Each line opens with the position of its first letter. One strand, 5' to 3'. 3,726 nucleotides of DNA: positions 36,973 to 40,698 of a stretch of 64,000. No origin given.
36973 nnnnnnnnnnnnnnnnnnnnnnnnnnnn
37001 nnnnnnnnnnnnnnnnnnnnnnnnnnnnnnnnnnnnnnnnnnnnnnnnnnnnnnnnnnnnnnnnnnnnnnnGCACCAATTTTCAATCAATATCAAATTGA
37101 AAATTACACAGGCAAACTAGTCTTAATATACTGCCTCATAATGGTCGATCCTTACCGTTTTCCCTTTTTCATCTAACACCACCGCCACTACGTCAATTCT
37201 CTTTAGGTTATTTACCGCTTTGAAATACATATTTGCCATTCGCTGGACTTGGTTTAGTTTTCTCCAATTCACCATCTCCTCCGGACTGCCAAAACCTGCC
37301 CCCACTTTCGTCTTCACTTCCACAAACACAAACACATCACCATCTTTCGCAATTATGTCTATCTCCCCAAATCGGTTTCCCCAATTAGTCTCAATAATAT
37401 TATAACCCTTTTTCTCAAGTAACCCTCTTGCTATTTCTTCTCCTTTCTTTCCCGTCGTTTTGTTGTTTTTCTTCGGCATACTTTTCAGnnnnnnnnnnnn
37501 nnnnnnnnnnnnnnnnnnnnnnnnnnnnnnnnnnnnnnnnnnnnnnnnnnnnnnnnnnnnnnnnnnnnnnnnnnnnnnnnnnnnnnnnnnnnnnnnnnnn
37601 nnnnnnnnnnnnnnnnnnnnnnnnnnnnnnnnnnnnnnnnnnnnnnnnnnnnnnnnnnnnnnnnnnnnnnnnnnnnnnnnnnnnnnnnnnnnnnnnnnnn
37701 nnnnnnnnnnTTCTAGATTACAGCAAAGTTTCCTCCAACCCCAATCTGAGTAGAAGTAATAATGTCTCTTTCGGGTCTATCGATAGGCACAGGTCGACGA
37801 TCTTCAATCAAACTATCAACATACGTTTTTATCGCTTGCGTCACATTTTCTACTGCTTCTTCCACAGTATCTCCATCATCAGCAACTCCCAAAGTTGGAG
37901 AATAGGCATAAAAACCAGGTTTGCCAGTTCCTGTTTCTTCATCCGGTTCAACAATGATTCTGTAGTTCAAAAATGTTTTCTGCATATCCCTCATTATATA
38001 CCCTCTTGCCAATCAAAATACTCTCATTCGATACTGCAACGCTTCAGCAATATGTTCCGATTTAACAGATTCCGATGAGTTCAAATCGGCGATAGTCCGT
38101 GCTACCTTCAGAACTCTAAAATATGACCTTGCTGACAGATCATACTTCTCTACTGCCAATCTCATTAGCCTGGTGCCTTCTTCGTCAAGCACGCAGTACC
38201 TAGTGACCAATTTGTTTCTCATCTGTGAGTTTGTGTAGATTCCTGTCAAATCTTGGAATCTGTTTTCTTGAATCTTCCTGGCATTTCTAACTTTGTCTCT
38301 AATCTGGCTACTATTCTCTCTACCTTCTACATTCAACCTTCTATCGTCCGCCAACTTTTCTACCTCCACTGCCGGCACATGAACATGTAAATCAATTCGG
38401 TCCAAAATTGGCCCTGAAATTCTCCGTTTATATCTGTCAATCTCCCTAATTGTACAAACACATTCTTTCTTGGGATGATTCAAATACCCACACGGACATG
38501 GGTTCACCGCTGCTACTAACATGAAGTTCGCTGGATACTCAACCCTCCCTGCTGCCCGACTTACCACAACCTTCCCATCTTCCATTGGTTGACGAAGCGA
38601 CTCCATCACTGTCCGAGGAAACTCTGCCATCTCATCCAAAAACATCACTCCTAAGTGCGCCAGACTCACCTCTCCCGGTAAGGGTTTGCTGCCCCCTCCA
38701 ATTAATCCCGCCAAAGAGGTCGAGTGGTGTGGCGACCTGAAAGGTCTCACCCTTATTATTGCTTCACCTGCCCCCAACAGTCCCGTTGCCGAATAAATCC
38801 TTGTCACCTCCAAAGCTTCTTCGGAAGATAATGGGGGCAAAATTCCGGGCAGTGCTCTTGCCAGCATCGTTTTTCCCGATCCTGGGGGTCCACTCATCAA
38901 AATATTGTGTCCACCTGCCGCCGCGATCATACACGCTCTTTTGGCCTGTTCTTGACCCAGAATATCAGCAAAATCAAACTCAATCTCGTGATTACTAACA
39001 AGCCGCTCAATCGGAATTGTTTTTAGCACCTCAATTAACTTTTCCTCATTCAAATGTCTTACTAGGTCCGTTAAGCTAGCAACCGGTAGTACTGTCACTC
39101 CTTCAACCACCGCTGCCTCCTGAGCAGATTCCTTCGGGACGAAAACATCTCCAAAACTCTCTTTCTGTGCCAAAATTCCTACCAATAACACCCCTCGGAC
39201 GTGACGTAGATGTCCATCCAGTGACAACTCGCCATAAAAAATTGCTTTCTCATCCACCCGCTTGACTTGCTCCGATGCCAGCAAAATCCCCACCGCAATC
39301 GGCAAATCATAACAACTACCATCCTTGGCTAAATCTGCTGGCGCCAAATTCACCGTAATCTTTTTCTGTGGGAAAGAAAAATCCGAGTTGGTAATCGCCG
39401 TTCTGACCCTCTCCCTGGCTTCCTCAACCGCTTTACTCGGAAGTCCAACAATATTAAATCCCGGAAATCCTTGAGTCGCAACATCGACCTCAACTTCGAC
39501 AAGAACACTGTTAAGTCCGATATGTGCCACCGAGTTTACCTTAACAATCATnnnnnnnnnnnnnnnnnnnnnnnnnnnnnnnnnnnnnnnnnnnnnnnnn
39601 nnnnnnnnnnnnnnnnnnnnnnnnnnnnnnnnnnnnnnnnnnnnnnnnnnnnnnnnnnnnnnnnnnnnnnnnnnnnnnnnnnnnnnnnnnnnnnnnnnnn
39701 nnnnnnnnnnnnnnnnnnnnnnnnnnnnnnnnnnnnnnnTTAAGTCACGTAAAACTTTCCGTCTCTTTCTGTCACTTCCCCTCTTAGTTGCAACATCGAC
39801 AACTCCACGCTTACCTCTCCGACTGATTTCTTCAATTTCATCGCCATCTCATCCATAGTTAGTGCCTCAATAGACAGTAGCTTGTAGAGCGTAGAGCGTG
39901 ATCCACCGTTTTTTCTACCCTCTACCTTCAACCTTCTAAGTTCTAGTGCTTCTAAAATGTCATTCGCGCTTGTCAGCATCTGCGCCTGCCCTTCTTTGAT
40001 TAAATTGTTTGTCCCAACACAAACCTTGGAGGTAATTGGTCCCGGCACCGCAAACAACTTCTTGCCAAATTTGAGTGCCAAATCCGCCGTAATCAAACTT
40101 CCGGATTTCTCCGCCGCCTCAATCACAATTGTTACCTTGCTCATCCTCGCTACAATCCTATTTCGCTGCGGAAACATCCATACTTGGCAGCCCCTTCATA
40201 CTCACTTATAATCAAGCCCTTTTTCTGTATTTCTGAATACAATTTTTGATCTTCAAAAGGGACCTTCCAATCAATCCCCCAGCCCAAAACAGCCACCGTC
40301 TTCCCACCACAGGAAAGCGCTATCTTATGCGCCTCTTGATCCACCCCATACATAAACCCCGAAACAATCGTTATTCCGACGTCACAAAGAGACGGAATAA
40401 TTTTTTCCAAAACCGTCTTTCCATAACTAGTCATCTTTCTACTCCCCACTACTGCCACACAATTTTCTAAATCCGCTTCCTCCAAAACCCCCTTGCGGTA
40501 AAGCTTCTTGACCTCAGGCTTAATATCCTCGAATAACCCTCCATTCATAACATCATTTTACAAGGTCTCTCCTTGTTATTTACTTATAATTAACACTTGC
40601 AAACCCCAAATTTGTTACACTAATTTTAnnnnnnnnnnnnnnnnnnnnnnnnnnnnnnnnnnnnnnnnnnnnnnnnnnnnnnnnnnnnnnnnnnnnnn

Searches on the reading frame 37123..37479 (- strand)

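Call 118: search_protein_families(library=pfam, proteins=[window:37123-37479:-], max_evalue=0.01)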
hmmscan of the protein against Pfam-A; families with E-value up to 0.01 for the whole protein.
window:37123-37479:- (118 aa): 2 families
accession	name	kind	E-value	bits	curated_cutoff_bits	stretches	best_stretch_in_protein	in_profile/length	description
PF02021.23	UPF0102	-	4.6e-26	91.4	23.6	1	13-100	1-80/80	Uncharacterised protein family UPF0102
PF08378.17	NERD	-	2.2e-05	25.4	22.1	1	10-85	2-91/111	Nuclease-related domain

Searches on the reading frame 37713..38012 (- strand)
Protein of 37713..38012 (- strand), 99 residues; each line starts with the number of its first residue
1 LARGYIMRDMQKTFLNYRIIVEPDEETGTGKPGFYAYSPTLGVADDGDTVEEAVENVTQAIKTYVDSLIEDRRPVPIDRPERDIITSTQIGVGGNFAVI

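Call 118: search_protein_families(library=pfam, proteins=[window:37713-38012:-], max_evalue=0.01)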
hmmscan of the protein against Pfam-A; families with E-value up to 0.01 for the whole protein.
window:37713-38012:- (99 aa): 1 family
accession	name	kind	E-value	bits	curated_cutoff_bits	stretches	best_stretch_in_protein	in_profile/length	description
PF15919.11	HicB_lk_antitox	-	7.9e-05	23.2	27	1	42-76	22-56/123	HicB_like antitoxin of bacterial toxin-antitoxin system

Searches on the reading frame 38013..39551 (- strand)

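Call 104: search_protein_families(library=pfam, proteins=[window:38013-39551:-], max_evalue=0.001)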
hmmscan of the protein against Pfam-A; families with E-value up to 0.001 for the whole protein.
window:38013-39551:- (512 aa): 8 families
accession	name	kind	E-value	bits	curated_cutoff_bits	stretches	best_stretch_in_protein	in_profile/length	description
PF01078.27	Mg_chelatase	-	4.4e-94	314.1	20.3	1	193-399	1-206/207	Magnesium chelatase, subunit ChlI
PF13541.12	ChlI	-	5.9e-44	149.3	27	1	20-141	1-120/121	Subunit ChlI of Mg-chelatase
PF13335.12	Mg_chelatase_C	-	9.7e-31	106.7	26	1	412-508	2-94/94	Magnesium chelatase, subunit ChlI C-terminal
PF07728.20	AAA_5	-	1.3e-07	32.1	22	1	216-353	1-125/139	AAA domain (dynein-related subfamily)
PF00158.32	Sigma54_activat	-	1.6e-06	28.4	20.2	0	287-350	81-142/168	Sigma-54 interaction domain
PF00493.29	MCM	-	1.5e-05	24.6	23.3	1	293-357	115-179/224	MCM P-loop domain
PF05496.18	RuvB_N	-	0.00019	21.6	27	0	215-233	34-52/159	Holliday junction DNA helicase RuvB P-loop domain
PF00004.35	AAA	-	0.00065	20.6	21.2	0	217-234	1-18/131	ATPase family associated with various cellular activities (AAA)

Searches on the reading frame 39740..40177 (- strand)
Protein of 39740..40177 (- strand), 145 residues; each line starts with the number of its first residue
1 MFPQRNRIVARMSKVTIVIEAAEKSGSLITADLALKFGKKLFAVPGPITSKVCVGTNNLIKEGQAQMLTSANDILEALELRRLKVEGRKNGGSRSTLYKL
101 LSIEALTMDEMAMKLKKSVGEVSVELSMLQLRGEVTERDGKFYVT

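Call 104: search_protein_families(library=pfam, proteins=[window:39740-40177:-], max_evalue=0.001)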
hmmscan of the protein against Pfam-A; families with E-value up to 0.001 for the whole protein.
window:39740-40177:- (145 aa): 2 families
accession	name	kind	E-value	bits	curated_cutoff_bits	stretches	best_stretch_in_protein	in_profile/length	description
PF02481.21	DNA_processg_A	-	5.1e-23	81.8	29.6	1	2-68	145-210/212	DNA recombination-mediator protein A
PF17782.7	DprA_WH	-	6.2e-05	23.4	22.9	1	94-140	14-60/61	DprA winged helix domain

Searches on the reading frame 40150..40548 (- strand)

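Call 104: search_protein_families(library=pfam, proteins=[window:40150-40548:-], max_evalue=0.001)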
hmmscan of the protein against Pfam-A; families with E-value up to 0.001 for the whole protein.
window:40150-40548:- (132 aa): 1 family
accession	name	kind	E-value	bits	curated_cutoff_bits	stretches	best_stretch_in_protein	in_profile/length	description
PF02481.21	DNA_processg_A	-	3.9e-32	111.6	29.6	1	14-120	29-137/212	DNA recombination-mediator protein A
